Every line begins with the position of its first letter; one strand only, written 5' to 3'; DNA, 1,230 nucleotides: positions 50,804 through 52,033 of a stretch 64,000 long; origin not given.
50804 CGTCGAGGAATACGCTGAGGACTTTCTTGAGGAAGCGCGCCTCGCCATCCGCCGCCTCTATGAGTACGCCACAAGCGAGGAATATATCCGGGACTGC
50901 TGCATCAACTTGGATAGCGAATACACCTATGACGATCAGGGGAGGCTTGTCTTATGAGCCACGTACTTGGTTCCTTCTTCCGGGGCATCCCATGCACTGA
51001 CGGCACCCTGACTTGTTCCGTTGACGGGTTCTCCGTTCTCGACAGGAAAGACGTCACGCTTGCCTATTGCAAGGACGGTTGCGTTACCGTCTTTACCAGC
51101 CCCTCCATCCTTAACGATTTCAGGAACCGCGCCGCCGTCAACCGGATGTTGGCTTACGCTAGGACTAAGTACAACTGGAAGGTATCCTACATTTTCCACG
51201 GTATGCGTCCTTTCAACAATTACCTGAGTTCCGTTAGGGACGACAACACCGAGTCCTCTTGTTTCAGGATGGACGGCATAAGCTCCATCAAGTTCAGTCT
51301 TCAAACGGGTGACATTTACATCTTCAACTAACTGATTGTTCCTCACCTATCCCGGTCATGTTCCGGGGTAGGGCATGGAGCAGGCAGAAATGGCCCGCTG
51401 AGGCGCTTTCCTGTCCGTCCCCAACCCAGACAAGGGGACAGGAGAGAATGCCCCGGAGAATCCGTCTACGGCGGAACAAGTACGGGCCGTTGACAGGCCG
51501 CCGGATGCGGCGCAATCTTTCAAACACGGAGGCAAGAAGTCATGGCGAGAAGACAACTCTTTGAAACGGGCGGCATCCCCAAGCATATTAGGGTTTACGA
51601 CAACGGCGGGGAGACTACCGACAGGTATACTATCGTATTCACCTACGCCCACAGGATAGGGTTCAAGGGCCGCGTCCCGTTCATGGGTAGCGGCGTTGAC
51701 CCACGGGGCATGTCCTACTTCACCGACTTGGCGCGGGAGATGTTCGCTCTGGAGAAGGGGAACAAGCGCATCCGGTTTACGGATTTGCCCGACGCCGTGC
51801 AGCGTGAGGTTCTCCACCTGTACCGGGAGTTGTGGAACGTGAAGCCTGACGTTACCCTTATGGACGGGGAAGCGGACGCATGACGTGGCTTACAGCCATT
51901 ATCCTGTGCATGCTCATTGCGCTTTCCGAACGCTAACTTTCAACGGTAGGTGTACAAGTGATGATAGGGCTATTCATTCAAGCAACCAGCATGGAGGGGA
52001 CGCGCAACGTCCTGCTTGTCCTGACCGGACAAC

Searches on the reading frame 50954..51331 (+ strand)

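Call 3: search_protein_families(library=pfam, proteins=[window:50954-51331:+], max_evalue=1)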
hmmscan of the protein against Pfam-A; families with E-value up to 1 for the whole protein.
window:50954-51331:+ (125 aa): 1 family
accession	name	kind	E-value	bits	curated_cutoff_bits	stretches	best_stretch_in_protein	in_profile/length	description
PF24756.1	THD_CWZF3-5-7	-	0.15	12.1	27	1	39-116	163-232/255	CWZF3-5-7 THD domain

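Call 4: search_protein_families(library=phrogs, proteins=[window:50954-51331:+], max_evalue=0.1)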
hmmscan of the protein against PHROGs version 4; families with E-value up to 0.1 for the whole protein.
window:50954-51331:+ (125 aa): 0 families

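Call 57: search_protein_families(library=ncbifam, proteins=[window:50954-51331:+], max_evalue=0.1)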
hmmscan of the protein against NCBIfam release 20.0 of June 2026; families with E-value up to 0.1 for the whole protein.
window:50954-51331:+ (125 aa): 0 families

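Call 58: search_protein_families(library=padloc, proteins=[window:50954-51331:+], max_evalue=0.1)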
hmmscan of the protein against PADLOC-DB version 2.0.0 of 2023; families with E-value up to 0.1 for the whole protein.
window:50954-51331:+ (125 aa): 0 families

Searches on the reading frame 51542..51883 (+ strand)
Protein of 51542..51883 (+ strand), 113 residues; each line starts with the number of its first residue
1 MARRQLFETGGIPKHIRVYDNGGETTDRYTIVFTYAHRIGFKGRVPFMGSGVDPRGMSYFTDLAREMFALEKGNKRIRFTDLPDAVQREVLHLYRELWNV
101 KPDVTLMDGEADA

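Call 3: search_protein_families(library=pfam, proteins=[window:51542-51883:+], max_evalue=1)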
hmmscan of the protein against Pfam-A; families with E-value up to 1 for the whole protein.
window:51542-51883:+ (113 aa): 0 families

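Call 4: search_protein_families(library=phrogs, proteins=[window:51542-51883:+], max_evalue=0.1)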
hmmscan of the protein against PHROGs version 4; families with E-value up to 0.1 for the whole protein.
window:51542-51883:+ (113 aa): 1 family
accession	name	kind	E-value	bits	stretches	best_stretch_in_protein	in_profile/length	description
phrog_4496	-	unknown function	3e-07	31.6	1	13-90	19-103/115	-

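Call 57: search_protein_families(library=ncbifam, proteins=[window:51542-51883:+], max_evalue=0.1)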
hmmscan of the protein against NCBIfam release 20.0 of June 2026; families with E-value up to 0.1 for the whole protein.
window:51542-51883:+ (113 aa): 0 families

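Call 58: search_protein_families(library=padloc, proteins=[window:51542-51883:+], max_evalue=0.1)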
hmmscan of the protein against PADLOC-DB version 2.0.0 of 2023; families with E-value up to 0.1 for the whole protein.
window:51542-51883:+ (113 aa): 0 families
